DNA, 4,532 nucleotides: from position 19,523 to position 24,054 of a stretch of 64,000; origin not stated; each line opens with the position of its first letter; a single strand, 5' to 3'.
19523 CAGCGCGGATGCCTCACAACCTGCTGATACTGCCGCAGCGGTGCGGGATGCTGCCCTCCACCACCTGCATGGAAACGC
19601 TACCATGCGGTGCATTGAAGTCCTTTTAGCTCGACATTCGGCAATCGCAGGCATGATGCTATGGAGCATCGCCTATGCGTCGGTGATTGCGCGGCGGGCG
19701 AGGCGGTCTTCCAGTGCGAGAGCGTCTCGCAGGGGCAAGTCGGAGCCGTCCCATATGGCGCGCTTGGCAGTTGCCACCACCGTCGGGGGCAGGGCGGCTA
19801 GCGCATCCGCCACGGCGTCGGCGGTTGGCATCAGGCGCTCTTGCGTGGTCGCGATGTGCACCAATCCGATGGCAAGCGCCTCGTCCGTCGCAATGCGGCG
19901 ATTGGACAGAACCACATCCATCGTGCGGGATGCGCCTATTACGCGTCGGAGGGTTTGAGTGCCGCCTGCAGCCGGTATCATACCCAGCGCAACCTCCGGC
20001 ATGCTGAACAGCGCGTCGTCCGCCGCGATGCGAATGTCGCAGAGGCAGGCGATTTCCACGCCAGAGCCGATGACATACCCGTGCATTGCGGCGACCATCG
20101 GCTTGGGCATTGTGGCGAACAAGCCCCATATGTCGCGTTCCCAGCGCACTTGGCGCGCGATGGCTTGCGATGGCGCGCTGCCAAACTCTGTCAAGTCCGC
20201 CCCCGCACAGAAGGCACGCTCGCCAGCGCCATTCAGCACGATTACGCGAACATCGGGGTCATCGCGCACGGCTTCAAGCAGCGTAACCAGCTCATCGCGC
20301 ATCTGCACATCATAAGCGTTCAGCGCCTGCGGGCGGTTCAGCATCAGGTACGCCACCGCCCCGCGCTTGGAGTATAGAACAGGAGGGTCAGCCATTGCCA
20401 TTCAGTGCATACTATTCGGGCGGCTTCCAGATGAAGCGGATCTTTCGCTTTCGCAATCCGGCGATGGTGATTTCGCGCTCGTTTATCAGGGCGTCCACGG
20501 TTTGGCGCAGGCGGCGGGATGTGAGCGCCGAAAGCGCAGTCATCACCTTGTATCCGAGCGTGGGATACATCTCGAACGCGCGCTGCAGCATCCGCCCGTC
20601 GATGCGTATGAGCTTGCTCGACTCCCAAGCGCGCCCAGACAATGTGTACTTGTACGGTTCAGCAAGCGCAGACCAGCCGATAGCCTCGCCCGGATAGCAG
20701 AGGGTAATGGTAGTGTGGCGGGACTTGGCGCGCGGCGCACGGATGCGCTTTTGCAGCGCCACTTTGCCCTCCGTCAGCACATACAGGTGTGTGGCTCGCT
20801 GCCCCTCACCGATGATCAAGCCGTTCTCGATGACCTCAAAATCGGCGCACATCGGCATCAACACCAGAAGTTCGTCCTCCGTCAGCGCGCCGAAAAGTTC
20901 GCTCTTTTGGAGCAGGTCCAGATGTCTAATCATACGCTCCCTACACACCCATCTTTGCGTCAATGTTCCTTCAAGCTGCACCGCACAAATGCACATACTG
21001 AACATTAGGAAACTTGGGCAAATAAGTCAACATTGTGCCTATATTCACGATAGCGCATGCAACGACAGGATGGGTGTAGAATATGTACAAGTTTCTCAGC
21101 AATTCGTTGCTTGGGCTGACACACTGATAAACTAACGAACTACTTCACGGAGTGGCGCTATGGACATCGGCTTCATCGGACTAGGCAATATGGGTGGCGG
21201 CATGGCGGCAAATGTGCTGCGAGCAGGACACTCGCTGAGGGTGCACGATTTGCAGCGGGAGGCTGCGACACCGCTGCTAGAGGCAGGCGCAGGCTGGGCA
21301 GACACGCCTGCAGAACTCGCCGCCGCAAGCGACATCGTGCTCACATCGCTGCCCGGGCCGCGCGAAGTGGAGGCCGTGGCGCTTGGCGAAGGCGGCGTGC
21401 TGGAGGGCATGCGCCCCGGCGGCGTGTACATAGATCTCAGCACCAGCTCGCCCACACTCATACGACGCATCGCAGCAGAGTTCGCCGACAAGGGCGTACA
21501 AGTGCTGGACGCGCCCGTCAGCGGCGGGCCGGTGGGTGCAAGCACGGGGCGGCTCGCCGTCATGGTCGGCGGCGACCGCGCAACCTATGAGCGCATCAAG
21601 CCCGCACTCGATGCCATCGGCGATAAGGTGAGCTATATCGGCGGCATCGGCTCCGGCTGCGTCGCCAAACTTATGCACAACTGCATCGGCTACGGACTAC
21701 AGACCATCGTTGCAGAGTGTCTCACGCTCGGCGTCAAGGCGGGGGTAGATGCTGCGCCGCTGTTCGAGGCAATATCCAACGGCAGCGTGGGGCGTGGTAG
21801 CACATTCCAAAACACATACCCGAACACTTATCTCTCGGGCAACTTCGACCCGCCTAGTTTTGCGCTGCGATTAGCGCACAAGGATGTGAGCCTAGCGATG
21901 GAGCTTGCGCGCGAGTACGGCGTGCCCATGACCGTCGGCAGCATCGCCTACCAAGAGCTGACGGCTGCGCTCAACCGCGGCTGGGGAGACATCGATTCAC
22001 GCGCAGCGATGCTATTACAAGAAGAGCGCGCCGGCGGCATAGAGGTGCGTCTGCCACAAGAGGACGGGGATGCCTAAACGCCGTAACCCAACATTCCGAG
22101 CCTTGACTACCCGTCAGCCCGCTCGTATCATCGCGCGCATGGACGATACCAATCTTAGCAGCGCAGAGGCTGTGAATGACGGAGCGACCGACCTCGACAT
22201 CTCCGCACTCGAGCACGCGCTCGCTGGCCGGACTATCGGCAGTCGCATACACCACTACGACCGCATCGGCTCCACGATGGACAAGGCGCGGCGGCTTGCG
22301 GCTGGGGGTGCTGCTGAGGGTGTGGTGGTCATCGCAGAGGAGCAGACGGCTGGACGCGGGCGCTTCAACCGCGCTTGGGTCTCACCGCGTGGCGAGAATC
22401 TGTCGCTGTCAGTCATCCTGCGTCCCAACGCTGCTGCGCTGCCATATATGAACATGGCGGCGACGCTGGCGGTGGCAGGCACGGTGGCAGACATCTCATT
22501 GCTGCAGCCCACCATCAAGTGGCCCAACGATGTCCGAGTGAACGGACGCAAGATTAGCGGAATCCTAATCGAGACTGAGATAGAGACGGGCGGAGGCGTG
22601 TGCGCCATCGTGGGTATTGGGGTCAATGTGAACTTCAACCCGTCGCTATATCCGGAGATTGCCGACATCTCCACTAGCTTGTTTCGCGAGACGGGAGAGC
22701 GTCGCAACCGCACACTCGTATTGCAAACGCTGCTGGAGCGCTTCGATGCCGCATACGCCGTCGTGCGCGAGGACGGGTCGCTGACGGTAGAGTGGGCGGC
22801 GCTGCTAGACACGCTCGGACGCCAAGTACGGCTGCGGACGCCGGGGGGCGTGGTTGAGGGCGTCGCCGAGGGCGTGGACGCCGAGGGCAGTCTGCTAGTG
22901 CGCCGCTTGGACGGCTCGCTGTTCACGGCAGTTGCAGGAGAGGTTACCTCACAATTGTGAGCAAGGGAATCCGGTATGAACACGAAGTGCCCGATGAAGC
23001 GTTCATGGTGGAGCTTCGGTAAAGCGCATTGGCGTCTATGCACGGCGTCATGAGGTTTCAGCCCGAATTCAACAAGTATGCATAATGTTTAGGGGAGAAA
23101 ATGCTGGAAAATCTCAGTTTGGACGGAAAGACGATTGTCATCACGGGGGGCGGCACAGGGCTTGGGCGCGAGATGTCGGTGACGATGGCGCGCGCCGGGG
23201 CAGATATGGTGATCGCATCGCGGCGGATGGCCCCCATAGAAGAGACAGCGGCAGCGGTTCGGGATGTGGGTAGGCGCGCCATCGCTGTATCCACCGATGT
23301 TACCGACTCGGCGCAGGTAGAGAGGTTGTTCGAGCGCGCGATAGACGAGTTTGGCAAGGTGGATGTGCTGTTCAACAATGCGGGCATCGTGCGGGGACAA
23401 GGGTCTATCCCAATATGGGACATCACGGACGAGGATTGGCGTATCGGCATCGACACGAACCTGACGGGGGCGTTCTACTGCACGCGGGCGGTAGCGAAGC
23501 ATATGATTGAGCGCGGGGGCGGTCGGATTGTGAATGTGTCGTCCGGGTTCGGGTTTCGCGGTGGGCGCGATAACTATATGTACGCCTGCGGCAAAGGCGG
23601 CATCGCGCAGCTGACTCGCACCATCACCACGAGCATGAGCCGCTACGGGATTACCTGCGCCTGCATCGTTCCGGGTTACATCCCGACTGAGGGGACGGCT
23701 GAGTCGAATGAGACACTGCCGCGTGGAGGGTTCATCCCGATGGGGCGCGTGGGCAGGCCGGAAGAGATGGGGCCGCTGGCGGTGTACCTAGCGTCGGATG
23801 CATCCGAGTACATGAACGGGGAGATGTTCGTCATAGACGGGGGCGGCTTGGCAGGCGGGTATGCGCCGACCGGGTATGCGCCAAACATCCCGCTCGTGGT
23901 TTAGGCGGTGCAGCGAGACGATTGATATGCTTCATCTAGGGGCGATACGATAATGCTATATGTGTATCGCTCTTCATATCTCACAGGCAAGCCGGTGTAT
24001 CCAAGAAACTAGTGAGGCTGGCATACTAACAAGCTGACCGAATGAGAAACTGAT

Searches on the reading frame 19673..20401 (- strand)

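Call 80: search_protein_families(library=pfam, proteins=[window:19673-20401:-], max_evalue=0.001)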
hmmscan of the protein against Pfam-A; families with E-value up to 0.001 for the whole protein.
window:19673-20401:- (242 aa): 2 families
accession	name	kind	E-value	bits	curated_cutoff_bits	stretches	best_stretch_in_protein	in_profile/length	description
PF00378.25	ECH_1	-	2.7e-53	181.3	27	1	13-237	3-226/251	Enoyl-CoA hydratase/isomerase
PF16113.10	ECH_2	-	1.5e-40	140.2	27.2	1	17-193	2-180/335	Enoyl-CoA hydratase/isomerase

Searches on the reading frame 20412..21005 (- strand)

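Call 80: search_protein_families(library=pfam, proteins=[window:20412-21005:-], max_evalue=0.001)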
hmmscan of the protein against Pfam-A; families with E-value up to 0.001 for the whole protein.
window:20412-21005:- (197 aa): 1 family
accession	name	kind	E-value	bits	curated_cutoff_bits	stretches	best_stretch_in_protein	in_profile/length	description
PF00027.35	cNMP_binding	-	2.7e-07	30.9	27.5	1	63-145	9-87/89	Cyclic nucleotide-binding domain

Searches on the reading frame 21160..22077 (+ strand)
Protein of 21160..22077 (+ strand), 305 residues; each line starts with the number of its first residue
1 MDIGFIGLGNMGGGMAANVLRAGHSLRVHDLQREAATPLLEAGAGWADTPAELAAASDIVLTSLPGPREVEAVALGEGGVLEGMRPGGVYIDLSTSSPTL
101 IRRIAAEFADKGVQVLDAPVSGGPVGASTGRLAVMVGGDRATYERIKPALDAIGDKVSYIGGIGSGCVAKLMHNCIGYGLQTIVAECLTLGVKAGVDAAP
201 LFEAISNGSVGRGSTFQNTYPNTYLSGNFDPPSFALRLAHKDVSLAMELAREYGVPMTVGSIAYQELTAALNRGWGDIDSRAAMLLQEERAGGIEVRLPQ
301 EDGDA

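Call 61: search_protein_families(library=pfam, proteins=[window:21160-22077:+], max_evalue=0.001)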
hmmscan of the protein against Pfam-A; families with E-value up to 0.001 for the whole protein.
window:21160-22077:+ (305 aa): 3 families
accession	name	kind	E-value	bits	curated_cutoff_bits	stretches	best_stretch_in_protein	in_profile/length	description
PF03446.21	NAD_binding_2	-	1.5e-50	171.8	21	1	2-161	1-161/161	NAD binding domain of 6-phosphogluconate dehydrogenase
PF14833.11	NAD_binding_11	-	1.3e-22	80.8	30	1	164-283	1-118/122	NAD-binding of NADP-dependent 3-hydroxyisobutyrate dehydrogenase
PF03807.23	F420_oxidored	-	1.2e-07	32.7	21.6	1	3-65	2-68/94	NADP oxidoreductase coenzyme F420-dependent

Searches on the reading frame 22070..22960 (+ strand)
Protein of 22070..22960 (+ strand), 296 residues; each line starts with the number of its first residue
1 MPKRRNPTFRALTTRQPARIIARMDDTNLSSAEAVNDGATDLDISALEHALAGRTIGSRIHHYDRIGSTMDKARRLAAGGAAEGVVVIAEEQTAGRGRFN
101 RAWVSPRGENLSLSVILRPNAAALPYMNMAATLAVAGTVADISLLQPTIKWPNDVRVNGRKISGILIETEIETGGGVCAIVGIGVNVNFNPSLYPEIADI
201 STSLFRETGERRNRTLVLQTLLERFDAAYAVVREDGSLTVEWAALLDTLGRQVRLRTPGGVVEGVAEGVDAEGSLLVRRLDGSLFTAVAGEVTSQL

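Call 61: search_protein_families(library=pfam, proteins=[window:22070-22960:+], max_evalue=0.001)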
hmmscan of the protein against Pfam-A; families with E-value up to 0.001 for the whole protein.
window:22070-22960:+ (296 aa): 2 families
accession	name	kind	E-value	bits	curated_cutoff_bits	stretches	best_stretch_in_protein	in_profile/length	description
PF03099.24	BPL_LplA_LipB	-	5.5e-17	62.4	21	1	76-186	16-133/133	Biotin/lipoate A/B protein ligase family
PF02237.23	BPL_C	-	1.1e-10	41.6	21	1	248-292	1-45/48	Biotin protein ligase C terminal domain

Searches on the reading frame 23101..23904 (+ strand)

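Call 61: search_protein_families(library=pfam, proteins=[window:23101-23904:+], max_evalue=0.001)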
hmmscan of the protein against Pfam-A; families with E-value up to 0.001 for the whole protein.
window:23101-23904:+ (267 aa): 3 families
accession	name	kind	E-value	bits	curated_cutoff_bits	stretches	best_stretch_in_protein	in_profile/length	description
PF00106.31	adh_short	-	2.9e-55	187.2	26.6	1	10-205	1-193/195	short chain dehydrogenase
PF13561.12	adh_short_C2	-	3.4e-51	174.5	27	1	19-248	6-234/236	Enoyl-(Acyl carrier protein) reductase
PF08659.16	KR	-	3.8e-14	53.4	22.6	1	11-165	2-153/180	KR domain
